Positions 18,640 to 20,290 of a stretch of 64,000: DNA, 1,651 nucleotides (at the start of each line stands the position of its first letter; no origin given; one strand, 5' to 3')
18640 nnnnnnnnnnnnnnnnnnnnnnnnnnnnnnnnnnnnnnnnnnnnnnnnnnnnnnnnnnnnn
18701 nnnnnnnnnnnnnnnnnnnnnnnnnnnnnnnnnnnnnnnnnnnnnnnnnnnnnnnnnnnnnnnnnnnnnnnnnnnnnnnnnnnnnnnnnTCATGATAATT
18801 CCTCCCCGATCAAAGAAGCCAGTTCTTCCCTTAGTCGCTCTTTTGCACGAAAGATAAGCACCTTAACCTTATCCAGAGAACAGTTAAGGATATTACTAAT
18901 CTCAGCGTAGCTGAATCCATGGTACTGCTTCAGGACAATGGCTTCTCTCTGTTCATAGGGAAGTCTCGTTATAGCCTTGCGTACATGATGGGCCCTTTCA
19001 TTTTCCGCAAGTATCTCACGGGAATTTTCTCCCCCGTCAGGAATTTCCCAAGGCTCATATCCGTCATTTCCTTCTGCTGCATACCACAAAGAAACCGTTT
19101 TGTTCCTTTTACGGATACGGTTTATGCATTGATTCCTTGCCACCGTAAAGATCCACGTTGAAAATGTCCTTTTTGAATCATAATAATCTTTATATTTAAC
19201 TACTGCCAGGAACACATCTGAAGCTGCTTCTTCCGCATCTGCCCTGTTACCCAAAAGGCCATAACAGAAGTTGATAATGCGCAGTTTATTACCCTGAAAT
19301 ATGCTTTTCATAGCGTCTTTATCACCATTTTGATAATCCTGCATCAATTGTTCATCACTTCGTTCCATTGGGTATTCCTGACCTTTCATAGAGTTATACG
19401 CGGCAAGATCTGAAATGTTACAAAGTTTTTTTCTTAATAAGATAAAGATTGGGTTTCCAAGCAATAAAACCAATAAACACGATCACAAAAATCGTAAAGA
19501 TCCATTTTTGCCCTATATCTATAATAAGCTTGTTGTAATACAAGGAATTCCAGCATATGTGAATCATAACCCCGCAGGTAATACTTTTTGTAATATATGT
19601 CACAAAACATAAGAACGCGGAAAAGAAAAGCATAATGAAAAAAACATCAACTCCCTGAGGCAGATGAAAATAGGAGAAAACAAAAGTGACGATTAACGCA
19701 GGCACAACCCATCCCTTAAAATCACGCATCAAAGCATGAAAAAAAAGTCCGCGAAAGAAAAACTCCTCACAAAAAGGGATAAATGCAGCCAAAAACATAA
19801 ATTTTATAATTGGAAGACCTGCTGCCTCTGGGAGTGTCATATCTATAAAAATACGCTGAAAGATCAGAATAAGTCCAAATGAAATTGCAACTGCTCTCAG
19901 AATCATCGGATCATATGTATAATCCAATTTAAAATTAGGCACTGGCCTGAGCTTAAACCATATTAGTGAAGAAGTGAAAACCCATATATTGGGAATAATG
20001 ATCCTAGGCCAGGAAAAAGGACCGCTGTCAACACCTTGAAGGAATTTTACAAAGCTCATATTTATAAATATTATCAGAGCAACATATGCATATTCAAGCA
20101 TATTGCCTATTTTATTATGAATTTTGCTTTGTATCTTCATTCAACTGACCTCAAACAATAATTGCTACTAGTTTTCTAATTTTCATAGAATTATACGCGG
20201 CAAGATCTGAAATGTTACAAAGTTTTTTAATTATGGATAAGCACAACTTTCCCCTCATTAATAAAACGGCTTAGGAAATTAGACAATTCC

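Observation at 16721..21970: Regulated-intramembrane-proteolysis-style cassette: ECF sigma, VWA anti-sigma, CPBP protease and M50-like HExxH protein, wired by a duplicated 48-bp ECF promoter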

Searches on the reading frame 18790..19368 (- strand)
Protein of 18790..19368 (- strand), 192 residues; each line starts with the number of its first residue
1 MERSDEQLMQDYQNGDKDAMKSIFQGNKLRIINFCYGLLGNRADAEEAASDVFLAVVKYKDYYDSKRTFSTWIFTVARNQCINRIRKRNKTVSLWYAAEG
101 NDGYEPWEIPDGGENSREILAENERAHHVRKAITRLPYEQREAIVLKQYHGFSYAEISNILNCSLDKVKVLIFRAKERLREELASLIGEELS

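Call 4: search_protein_families(library=pfam, proteins=[window:18790-19368:-], max_evalue=0.01)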
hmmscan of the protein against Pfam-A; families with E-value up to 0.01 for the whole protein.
window:18790-19368:- (192 aa): 5 families
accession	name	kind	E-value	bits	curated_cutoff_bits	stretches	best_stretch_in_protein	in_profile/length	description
PF04542.20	Sigma70_r2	-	2.3e-15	56.6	24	1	24-90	2-70/71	Sigma-70 region 2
PF08281.18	Sigma70_r4_2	-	5.1e-15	55.3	25.7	1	129-179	4-54/54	Sigma-70, region 4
PF04545.22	Sigma70_r4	-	2.6e-08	33.7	24.1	1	132-181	1-50/50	Sigma-70, region 4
PF07638.17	Sigma70_ECF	-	0.00034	21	21.1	1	7-182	6-182/185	ECF sigma factor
PF22233.2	PhyR_sigma-like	-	0.0015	18.7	27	1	139-177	7-45/50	Response regulator PhyR, sigma-like domain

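Call 8: search_protein_families(library=ncbifam, proteins=[window:18790-19368:-], max_evalue=1)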
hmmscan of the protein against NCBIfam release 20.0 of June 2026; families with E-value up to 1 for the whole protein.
window:18790-19368:- (192 aa): 106 families (the best 25 are shown)
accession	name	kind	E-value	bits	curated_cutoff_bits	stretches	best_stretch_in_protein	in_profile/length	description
NF009166.1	PRK12513.1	equivalog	4.2e-36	124.5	206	1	2-185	6-188/193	RNA polymerase sigma factor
NF007223.0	PRK09641.1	equivalog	2.5e-34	118.8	209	1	1-184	1-185/187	RNA polymerase sigma factor SigW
TIGR02948.1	SigW_bacill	equivalog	1.3e-31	110.1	243.1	1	1-185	1-186/187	RNA polymerase sigma factor SigW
NF004113.0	PRK05602.1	equivalog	1.5e-31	109.7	208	1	3-186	30-204/211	RNA polymerase sigma factor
TIGR02937.1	sigma70-ECF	superfamily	5.7e-28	97.6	42.9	1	19-183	2-165/165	sigma-70 family RNA polymerase sigma factor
NF009172.0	PRK12519.1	subfamily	3.3e-26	92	222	1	2-186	13-192/194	RNA polymerase sigma factor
NF007225.0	PRK09643.1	equivalog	5.8e-26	91.4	190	1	2-186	11-185/204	RNA polymerase sigma factor SigM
TIGR02985.1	Sig70_bacteroi1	subfamily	7.3e-26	91.3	126.4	1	19-183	2-162/162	RNA polymerase sigma-70 factor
NF009176.0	PRK12524.1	equivalog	1.1e-25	90.6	264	1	3-184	11-185/196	RNA polymerase sigma factor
NF058625.1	sigma_PG0214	equivalog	1.8e-25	89.6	130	1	24-185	10-163/170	GFO_1088 family ECF-type sigma factor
NF009168.0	PRK12515.1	subfamily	1.2e-24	86.9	236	1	3-184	7-180/189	RNA polymerase sigma factor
NF008888.0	PRK11922.1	equivalog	4e-24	85.5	204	1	3-190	15-203/231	RNA polymerase sigma factor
TIGR02950.1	SigM_subfam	subfamily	5.2e-24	84.9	147.95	1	26-182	8-157/159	RNA polymerase sigma factor, SigM family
NF007216.0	PRK09638.1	equivalog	3.6e-23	82.2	194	1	3-184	3-175/180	RNA polymerase sigma factor SigY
TIGR02939.1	RpoE_Sigma70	equivalog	5e-22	78.8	236.15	1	3-186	5-189/190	RNA polymerase sigma factor RpoE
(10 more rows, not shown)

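Call 10: find_homologous_proteins(query=window:18790-19368:-)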
Query window:18790-19368:- (192 aa): 184 proteins with E <= 0.001 among 228 candidates; the best 120 are listed.
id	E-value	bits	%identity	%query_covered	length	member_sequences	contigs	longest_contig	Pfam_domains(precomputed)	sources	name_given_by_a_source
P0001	9.0e-124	428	100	100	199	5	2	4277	PF04545.23,PF04542.21,PF08281.19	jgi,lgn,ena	-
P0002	1.6e-107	375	88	99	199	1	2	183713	PF04545.23,PF04542.21,PF08281.19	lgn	-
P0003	1.6e-79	284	66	99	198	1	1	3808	PF04545.23,PF04542.21,PF08281.19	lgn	-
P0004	3.2e-79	283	65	100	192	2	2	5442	PF04545.23,PF04542.21,PF08281.19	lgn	-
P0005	2.2e-74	267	63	100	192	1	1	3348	PF04545.23,PF04542.21,PF08281.19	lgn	-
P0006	1.6e-73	264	63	100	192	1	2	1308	PF04545.23,PF04542.21,PF08281.19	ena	-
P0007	1.2e-72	261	62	100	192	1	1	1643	PF04545.23,PF04542.21,PF08281.19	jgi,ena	-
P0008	4.5e-72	260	63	99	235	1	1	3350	PF04545.23,PF04542.21,PF08281.19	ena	-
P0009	3.0e-71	257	62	99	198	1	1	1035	PF04545.23,PF04542.21,PF08281.19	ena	-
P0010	3.1e-71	257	62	100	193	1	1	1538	PF04545.23,PF04542.21,PF08281.19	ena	-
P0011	1.3e-70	255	61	96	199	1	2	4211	PF04545.23,PF04542.21,PF08281.19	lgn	-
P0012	1.9e-70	254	61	99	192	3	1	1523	PF04545.23,PF04542.21,PF08281.19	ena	-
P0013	8.7e-70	252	60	99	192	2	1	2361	PF04545.23,PF04542.21,PF08281.19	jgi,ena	-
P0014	2.5e-69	251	59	100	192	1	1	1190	PF04545.23,PF04542.21,PF08281.19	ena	-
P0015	6.4e-69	249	60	100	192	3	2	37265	PF04545.23,PF04542.21,PF08281.19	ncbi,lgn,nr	ncbi:MAG: RNA polymerase sigma factor [Candidatus Omnitrophica bacterium]|nr:RNA polymerase sigma fa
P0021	4.5e-65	237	59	100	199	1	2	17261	PF04545.23,PF04542.21,PF08281.19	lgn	-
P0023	2.6e-63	231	59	97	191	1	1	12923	PF04545.23,PF04542.21,PF08281.19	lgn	-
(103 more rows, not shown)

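Call 12: find_encoding_contigs(protein=P0002, flank=8000, max_places=2)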
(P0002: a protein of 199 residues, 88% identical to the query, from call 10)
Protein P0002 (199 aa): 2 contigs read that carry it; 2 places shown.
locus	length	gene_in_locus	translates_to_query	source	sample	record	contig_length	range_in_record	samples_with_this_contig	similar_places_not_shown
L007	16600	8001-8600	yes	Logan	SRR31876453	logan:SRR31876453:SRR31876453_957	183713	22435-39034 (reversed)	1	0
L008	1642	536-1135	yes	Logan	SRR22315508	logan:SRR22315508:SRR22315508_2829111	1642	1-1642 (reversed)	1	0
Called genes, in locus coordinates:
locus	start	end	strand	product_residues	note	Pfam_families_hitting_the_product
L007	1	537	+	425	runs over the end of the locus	PF02836:Glyco_hydro_2_C (faint)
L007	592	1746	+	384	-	PF03065:Glyco_hydro_57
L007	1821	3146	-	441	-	PF03631:Virul_fac_BrkB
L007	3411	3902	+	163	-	PF00254:FKBP_C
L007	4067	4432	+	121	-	PF00072:Response_reg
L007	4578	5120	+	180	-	-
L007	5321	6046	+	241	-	PF02517:Rce1-like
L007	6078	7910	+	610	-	PF13646:HEAT_2 (faint), PF02985:HEAT (faint)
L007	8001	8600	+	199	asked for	PF04542:Sigma70_r2, PF08281:Sigma70_r4_2, PF04545:Sigma70_r4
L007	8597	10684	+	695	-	PF12450:vWF_A, PF00092:VWA, PF13519:VWA_2, PF13768:VWA_3, PF12034:YfbK_C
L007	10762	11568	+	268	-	-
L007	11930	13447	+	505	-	PF08903:DUF1846, PF20921:DUF1846_C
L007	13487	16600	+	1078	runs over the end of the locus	PF25596:CPSase_L_D1, PF02222:ATP-grasp, PF02786:CPSase_L_D2, PF07478:Dala_Dala_lig_C, PF02787:CPSase_L_D3, PF25596:CPSase_L_D1, PF02222:ATP-grasp, PF02786:CPSase_L_D2, +6 more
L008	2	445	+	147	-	?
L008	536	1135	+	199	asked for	PF04542:Sigma70_r2, PF08281:Sigma70_r4_2, PF04545:Sigma70_r4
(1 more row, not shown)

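Call 18: find_related_loci(query=A1, collection=genome_contigs, flank=7000)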
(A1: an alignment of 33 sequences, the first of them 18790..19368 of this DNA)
Query A1 (192 aa) in genome_contigs; peptide patterns used: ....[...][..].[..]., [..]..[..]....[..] (x = any residue, [..] = any of these).
600 stretches matched a pattern (row limit reached: there are more); 592 encode a relative of the query (tblastn E <= 1e-3); the best 80 are kept; 80 distinct loci.
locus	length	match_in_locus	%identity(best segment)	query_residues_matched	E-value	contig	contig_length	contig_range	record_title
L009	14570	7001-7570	52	1-190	9e-60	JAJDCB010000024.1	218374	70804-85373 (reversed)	MAG: Candidatus Omnitrophota bacterium isolate OFTM390 OFTM390_23, whole genome shotgun sequence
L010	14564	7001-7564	44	3-189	8e-53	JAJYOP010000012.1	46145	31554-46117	MAG: bacterium isolate DBS2-5.bin57 NODE_513_length_46145_cov_5.530184, whole genome shotgun sequence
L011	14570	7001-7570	43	1-190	2e-52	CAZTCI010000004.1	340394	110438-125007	MAG TPA_asm: uncultured Planctomycetales bacterium isolate binchicken_co185_276 genome assembly, contig: NODE_30_length_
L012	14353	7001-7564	46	3-189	1e-49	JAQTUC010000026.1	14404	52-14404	MAG: Candidatus Omnitrophota bacterium isolate STB_55 NODE_10150_length_14404_cov_2.873363_Sandtown_B, whole genome shot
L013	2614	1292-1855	44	3-189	2e-49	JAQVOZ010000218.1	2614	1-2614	MAG: Candidatus Omnitrophota bacterium isolate STF1_192 NODE_199760_length_2614_cov_1.915159_Sandtown_F1, whole genome s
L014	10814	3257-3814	39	4-190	9e-41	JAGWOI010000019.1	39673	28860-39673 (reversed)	MAG: Candidatus Omnitrophota bacterium isolate REEB252 contig-150_1505, whole genome shotgun sequence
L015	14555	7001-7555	35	3-185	7e-31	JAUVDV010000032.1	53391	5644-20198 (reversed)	MAG: Deltaproteobacteria bacterium isolate CSMAG_306 CSMAG_306_k141_1039694_length_53391_cov_17.5026, whole genome shotg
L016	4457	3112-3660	37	1-180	8e-31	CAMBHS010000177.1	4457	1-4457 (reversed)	MAG: Akkermansia muciniphila isolate TH-11nov19-208 genome assembly, contig: TH-11nov19-C48525, whole genome shotgun seq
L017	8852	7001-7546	35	5-183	3e-30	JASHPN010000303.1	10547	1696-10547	MAG: Verrucomicrobiia bacterium isolate JOPF050 JOPF_AWAY_contig_1091493, whole genome shotgun sequence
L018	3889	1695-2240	36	4-179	3e-30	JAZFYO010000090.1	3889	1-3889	MAG: Candidatus Binatia bacterium isolate MT5bin.32 MT5bin.32_90, whole genome shotgun sequence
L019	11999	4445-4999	34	4-189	6e-30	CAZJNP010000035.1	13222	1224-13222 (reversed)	MAG TPA_asm: uncultured Calditrichaceae bacterium isolate binchicken_co172_69 genome assembly, contig: NODE_4081_length_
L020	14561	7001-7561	37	1-183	8e-30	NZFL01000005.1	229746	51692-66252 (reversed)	MAG: Pedosphaera sp. isolate MED719 32383, whole genome shotgun sequence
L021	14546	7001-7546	37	5-183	8e-30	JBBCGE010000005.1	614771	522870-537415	MAG: Limisphaerales bacterium isolate bin.6 s11693.ctg011715l, whole genome shotgun sequence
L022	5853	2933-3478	35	5-183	6e-29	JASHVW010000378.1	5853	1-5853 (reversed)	MAG: Verrucomicrobiia bacterium isolate JOPF215 JOPF_AWAY_contig_1269960, whole genome shotgun sequence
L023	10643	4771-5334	32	1-183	1e-28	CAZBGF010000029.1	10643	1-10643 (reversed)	MAG TPA_asm: uncultured Verrucomicrobiota bacterium isolate binchicken_co181_6 genome assembly, contig: NODE_12248_lengt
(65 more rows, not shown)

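Call 20: find_related_loci(query=A1, collection=metagenome_contigs, flank=7000)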
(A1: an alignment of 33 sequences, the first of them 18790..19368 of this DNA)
Query A1 (192 aa) in metagenome_contigs; peptide patterns used: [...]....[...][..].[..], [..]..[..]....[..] (x = any residue, [..] = any of these).
599 stretches matched a pattern (row limit reached: there are more); 594 encode a relative of the query (tblastn E <= 1e-3); the best 80 are kept; 80 distinct loci.
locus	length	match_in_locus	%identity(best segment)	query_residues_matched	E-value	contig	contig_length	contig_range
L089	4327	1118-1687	44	1-190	2e-53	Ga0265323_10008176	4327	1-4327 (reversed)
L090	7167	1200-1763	43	1-189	1e-49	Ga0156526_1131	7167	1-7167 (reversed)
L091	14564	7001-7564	44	3-189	7e-50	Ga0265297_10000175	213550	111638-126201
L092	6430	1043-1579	39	5-180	3e-34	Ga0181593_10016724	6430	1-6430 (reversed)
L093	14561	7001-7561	35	4-187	4e-31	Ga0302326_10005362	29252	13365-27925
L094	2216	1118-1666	34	4-183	1e-30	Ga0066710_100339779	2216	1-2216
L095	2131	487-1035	34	4-183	3e-30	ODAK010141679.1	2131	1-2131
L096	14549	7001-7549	36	4-183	3e-30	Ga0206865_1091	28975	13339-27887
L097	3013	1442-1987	38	5-183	3e-30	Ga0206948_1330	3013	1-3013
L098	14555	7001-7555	35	5-183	3e-30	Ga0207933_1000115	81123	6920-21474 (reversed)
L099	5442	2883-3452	34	5-190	2e-30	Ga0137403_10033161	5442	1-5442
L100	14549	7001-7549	36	4-183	3e-30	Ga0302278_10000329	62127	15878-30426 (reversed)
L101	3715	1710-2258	36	4-183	5e-30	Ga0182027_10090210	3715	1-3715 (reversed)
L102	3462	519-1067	34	4-183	6e-30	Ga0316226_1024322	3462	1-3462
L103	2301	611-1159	36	4-183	5e-30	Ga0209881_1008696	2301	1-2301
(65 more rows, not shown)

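Call 40: find_encoding_contigs(protein=P0015, flank=9000, max_places=1)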
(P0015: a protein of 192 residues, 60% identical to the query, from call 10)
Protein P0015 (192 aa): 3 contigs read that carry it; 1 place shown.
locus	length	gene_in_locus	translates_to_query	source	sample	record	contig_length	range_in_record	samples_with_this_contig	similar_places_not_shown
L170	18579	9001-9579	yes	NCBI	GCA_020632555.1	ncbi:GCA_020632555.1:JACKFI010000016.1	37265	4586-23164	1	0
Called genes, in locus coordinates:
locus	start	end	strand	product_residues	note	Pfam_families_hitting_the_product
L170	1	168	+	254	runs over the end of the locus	PF00005:ABC_tran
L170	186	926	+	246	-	PF02470:MlaD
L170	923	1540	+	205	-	PF03886:ABC_trans_aux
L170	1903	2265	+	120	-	PF22599:SecDF_P1_head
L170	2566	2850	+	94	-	-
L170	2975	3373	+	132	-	-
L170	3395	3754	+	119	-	PF01925:TauE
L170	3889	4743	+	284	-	-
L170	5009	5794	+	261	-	PF00905:Transpeptidase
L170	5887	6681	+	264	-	PF13432:TPR_16, PF13414:TPR_11 (weak), PF14559:TPR_19, PF13414:TPR_11 (weak), PF13431:TPR_17 (weak), PF00515:TPR_1 (weak), PF12569:NatA_aux_su (weak), PF21033:RMD1-3 (weak), +15 more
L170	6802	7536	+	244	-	PF22741:PTP-NADK, PF00782:DSPc, PF22784:PTP-SAK, PF14566:PTPlike_phytase (weak), PF22785:Tc-R-P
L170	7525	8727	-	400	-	PF13439:Glyco_transf_4, PF13579:Glyco_trans_4_4, PF20706:GT4-conflict, PF08323:Glyco_transf_5, PF00534:Glycos_transf_1, PF13692:Glyco_trans_1_4, PF13524:Glyco_trans_1_2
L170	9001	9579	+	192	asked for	PF04542:Sigma70_r2, PF04545:Sigma70_r4, PF08281:Sigma70_r4_2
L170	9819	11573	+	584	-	PF12450:vWF_A, PF00092:VWA, PF13768:VWA_3, PF13519:VWA_2, PF12034:YfbK_C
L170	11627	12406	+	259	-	-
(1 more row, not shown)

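Call 41: find_encoding_contigs(protein=P0021, flank=9000, max_places=1)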
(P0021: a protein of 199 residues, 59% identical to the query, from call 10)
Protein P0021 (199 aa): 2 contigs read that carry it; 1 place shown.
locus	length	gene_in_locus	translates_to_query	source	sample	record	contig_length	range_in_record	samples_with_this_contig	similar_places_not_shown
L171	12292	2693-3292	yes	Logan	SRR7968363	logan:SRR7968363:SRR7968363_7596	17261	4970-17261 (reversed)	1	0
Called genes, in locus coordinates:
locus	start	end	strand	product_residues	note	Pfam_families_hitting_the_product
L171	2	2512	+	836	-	?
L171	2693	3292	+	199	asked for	PF04542:Sigma70_r2, PF08281:Sigma70_r4_2, PF04545:Sigma70_r4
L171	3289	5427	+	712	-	PF12450:vWF_A, PF00092:VWA, PF13519:VWA_2, PF13768:VWA_3, PF12034:YfbK_C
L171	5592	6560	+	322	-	PF00389:2-Hacid_dh, PF02826:2-Hacid_dh_C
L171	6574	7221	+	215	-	PF02798:GST_N, PF13417:GST_N_3, PF13409:GST_N_2, PF00043:GST_C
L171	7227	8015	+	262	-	PF00795:CN_hydrolase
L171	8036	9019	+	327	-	PF00056:Ldh_1_N, PF02866:Ldh_1_C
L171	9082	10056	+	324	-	PF13616:Rotamase_3, PF13145:Rotamase_2, PF00639:Rotamase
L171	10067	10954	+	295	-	PF16976:RcpC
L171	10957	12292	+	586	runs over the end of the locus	PF13629:T2SS-T3SS_pil_N, PF00263:Secretin, PF03544:TonB_C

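Call 42: find_encoding_contigs(protein=P0023, flank=9000, max_places=1)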
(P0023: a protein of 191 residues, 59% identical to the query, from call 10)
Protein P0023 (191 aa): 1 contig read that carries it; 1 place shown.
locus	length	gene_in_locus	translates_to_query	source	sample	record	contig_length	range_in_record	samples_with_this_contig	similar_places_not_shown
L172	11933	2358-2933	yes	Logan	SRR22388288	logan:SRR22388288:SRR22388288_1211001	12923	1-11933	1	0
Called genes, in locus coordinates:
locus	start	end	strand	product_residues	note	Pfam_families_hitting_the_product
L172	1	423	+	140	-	?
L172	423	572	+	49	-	-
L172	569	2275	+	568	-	PF00239:Resolvase, PF07508:Recombinase, PF13408:Zn_ribbon_recom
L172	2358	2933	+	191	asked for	PF04542:Sigma70_r2, PF08281:Sigma70_r4_2, PF04545:Sigma70_r4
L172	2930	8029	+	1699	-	PF01835:MG2, PF17791:MG3 (weak), PF07703:A2M_BRD, PF00207:A2M, PF07678:TED_complement, PF07677:A2M_recep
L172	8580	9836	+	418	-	PF00919:UPF0004, PF04055:Radical_SAM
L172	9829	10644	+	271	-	PF13181:TPR_8 (faint), PF13428:TPR_14 (faint), PF07719:TPR_2 (faint), PF13174:TPR_6 (faint), PF13424:TPR_12 (faint), PF09976:TPR_21 (weak), PF13432:TPR_16 (weak), PF05036:SPOR, +1 more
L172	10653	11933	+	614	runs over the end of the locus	PF13231:PMT_2, PF14559:TPR_19 (weak), PF13424:TPR_12 (weak), PF13414:TPR_11, PF13431:TPR_17 (weak), PF13432:TPR_16 (weak), PF14559:TPR_19 (weak), PF00515:TPR_1 (weak), +5 more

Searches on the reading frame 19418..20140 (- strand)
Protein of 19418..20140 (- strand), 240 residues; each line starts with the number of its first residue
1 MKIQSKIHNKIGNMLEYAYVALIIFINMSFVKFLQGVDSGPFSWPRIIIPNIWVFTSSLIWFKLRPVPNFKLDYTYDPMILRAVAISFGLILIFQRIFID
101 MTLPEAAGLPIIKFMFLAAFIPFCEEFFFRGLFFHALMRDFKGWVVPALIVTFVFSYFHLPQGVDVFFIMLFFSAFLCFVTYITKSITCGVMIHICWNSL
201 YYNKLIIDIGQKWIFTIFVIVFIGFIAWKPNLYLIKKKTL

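Call 4: search_protein_families(library=pfam, proteins=[window:19418-20140:-], max_evalue=0.01)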
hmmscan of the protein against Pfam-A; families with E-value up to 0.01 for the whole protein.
window:19418-20140:- (240 aa): 1 family
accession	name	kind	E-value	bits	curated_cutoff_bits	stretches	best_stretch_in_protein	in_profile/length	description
PF02517.21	Rce1-like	-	7.9e-17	61.8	22.4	1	110-199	4-92/93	Type II CAAX prenyl endopeptidase Rce1-like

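Call 8: search_protein_families(library=ncbifam, proteins=[window:19418-20140:-], max_evalue=1)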
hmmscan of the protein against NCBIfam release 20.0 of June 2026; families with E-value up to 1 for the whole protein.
window:19418-20140:- (240 aa): 3 families
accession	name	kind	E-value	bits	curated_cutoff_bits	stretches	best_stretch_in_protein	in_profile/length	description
NF041647.1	ABC_perm_CPBP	equivalog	2.9e-13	49.4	435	1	106-200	537-629/636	ABC transporter permease subunit/CPBP intramembrane protease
NF033192.3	CPBP_JDVT_MrtJ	equivalog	3.1e-05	24.6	75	1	116-201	3-95/98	JDVT-CTERM system glutamic-type intramembrane protease MrtJ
NF040914.1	Mrt_core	domain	0.012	15.7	100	1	119-200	9-100/108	myxosortase family intramembrane protease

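Call 66: search_solved_structures(query=window:19418-20140:-, max_evalue=1, show_alignments=1)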
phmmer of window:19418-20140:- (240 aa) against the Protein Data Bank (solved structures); distinct sequences matched with E-value up to 1: 0.
